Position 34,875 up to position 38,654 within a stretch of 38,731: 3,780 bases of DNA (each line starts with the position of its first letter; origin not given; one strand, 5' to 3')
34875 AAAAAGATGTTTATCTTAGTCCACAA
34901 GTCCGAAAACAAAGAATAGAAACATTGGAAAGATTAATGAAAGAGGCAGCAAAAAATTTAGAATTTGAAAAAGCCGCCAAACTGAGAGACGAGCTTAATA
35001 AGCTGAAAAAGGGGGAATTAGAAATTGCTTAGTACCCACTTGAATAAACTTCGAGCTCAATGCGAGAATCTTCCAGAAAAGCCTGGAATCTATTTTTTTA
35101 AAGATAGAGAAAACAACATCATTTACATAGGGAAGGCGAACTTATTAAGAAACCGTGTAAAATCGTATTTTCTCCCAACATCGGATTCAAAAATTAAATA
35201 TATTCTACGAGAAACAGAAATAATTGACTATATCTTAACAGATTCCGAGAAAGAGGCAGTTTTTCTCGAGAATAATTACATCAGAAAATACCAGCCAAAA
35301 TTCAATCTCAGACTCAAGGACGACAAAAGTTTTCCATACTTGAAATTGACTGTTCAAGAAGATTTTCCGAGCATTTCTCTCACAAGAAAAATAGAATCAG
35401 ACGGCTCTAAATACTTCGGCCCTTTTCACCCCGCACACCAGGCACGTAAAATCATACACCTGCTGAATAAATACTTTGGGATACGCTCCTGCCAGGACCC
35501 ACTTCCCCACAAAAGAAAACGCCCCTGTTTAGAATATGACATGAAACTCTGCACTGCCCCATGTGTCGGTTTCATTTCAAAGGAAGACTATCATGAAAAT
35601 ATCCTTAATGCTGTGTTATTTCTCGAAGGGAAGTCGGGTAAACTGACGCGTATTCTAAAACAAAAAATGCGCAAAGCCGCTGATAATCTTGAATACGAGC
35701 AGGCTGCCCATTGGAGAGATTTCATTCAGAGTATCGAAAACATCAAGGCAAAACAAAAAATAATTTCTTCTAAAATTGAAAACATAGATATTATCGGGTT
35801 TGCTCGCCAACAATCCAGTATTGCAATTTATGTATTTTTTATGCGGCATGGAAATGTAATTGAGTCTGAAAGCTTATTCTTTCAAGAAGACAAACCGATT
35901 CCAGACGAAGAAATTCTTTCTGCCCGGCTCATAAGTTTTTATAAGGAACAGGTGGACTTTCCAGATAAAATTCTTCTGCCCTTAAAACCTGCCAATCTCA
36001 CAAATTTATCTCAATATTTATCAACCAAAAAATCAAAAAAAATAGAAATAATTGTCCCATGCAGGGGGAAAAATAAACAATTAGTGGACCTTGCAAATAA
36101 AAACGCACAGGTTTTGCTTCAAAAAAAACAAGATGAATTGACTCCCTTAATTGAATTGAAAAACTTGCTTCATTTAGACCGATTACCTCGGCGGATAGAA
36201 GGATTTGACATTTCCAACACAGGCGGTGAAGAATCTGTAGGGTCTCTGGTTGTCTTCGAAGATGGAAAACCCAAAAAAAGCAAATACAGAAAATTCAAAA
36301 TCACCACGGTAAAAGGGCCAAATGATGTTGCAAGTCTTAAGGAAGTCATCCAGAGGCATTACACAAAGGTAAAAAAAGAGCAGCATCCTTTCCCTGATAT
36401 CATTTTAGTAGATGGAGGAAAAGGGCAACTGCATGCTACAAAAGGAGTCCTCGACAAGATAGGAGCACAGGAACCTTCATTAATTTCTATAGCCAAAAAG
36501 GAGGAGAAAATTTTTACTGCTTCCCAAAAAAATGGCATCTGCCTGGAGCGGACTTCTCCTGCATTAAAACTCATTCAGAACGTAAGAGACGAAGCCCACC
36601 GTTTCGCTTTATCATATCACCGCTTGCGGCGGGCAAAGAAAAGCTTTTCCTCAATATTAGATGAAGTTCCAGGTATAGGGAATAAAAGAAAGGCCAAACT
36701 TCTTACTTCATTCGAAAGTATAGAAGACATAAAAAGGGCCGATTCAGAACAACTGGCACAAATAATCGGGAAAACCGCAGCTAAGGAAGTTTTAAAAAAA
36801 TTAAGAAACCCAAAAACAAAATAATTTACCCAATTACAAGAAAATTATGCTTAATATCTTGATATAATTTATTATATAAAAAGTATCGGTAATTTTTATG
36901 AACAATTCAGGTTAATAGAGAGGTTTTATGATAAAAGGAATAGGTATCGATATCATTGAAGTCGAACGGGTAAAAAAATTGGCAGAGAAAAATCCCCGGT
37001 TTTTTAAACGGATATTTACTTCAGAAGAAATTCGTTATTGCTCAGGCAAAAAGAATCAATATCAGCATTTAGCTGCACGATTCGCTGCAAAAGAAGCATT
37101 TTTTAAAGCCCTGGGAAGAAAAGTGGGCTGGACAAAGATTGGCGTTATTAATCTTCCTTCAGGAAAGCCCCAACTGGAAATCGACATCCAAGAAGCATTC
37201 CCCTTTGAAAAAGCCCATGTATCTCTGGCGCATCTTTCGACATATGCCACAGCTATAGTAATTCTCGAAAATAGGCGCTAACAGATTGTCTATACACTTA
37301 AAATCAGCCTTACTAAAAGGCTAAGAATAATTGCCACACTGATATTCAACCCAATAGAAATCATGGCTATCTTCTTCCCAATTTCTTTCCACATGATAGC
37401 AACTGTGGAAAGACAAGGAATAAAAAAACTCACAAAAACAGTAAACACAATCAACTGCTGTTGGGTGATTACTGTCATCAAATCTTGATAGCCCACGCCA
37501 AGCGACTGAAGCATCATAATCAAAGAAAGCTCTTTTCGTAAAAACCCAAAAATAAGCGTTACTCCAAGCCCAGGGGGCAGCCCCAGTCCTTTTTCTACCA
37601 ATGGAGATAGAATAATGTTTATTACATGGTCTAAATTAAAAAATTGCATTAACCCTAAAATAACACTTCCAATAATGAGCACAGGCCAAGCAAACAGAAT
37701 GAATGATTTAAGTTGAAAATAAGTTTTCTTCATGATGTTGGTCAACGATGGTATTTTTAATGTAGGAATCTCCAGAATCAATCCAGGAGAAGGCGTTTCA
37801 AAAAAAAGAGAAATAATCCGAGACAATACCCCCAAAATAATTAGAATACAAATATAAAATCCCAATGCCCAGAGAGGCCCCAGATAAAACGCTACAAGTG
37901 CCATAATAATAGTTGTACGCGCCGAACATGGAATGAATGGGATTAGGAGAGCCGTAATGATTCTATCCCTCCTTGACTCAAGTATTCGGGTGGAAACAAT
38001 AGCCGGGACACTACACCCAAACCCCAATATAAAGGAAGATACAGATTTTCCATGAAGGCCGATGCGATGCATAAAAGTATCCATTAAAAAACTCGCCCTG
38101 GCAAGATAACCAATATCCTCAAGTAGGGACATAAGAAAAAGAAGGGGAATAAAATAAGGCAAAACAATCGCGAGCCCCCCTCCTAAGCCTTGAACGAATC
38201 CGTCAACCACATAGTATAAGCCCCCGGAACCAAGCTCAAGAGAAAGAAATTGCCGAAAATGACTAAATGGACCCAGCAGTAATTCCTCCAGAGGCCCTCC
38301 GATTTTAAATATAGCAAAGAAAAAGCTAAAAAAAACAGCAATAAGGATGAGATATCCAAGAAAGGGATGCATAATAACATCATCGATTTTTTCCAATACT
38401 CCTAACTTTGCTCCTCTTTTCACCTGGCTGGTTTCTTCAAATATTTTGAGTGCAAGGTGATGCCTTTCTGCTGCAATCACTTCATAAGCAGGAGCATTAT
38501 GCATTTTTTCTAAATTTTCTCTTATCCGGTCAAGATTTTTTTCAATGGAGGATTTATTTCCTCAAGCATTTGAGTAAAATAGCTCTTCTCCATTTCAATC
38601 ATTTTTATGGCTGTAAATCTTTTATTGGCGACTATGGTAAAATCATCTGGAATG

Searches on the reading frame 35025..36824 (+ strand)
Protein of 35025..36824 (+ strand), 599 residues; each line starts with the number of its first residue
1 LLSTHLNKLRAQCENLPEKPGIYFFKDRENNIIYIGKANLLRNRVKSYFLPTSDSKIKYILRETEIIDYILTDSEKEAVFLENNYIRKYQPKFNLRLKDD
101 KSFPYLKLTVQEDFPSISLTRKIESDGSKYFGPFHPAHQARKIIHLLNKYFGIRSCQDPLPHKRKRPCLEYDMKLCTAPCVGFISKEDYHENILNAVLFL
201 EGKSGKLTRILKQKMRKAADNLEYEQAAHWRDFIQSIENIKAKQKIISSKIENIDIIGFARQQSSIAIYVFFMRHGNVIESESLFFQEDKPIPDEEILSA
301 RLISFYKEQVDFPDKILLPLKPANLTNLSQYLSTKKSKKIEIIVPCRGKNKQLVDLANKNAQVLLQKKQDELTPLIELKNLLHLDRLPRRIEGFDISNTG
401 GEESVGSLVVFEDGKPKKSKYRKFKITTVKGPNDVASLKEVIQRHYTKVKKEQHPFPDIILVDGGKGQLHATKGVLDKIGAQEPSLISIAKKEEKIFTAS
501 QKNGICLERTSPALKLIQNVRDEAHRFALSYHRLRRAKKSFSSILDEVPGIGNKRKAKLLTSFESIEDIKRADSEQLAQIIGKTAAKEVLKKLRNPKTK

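Call 43: search_protein_families(library=pfam, proteins=[window:35025-36824:+], max_evalue=1)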
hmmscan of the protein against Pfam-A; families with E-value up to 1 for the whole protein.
window:35025-36824:+ (599 aa): 10 families
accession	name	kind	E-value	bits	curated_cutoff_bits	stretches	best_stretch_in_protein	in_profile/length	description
PF08459.17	UvrC_RNaseH_dom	-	2.6e-54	183.8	22.3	1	380-528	2-158/159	UvrC RNAse H endonuclease domain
PF22920.2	UvrC_RNaseH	-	3.7e-31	107.9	24.3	1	253-367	1-115/116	UvrC Ribonuclease H-like domain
PF14520.12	HHH_5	-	3.5e-09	37.4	27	1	544-594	3-56/57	Helix-hairpin-helix domain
PF01541.30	GIY-YIG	-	6.6e-09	36.4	22.6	1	20-94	2-78/78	GIY-YIG catalytic domain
PF02151.25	UVR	-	1.1e-06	28.6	21.5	1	211-239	7-35/36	UvrB/uvrC motif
PF12826.13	HHH_2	-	0.0003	21.3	27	1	548-597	8-59/64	Helix-hairpin-helix motif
PF01367.25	5_3_exonuc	-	0.008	17.1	40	1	547-578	22-52/97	5'-3' exonuclease, C-terminal SAM fold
PF20815.3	GIY_YIG_2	-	0.016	15.6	22.4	0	23-47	24-50/153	GIY-YIG catalytic domain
PF24348.1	DUF7508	-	0.043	14.4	26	1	10-57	12-58/79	Domain of unknown function (DUF7508)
PF13090.12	PP_kinase_C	-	0.067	13.1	25.8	1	17-90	88-162/172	Polyphosphate kinase C-terminal domain 2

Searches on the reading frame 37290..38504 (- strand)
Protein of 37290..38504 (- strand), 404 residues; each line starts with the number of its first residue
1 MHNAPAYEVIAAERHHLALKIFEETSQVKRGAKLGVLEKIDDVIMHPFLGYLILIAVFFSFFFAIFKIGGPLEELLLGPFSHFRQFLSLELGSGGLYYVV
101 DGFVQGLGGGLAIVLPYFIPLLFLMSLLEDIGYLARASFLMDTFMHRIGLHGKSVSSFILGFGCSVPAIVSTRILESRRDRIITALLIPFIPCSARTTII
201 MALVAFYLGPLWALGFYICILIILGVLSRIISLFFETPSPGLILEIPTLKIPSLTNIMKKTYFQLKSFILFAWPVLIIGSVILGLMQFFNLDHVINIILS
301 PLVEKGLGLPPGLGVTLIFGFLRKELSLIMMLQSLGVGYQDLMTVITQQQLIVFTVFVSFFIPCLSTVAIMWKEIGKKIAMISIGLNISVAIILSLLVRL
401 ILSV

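Call 43: search_protein_families(library=pfam, proteins=[window:37290-38504:-], max_evalue=1)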
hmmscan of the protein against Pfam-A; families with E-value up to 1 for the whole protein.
window:37290-38504:- (404 aa): 2 families
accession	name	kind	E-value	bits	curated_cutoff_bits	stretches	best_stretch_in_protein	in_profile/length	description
PF07670.19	Gate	-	3.4e-28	98.6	29.6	2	113-205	3-102/104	Nucleoside recognition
PF07664.17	FeoB_C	-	1.2e-05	25.3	26.6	1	214-262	2-52/54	Ferrous iron transport protein B C terminus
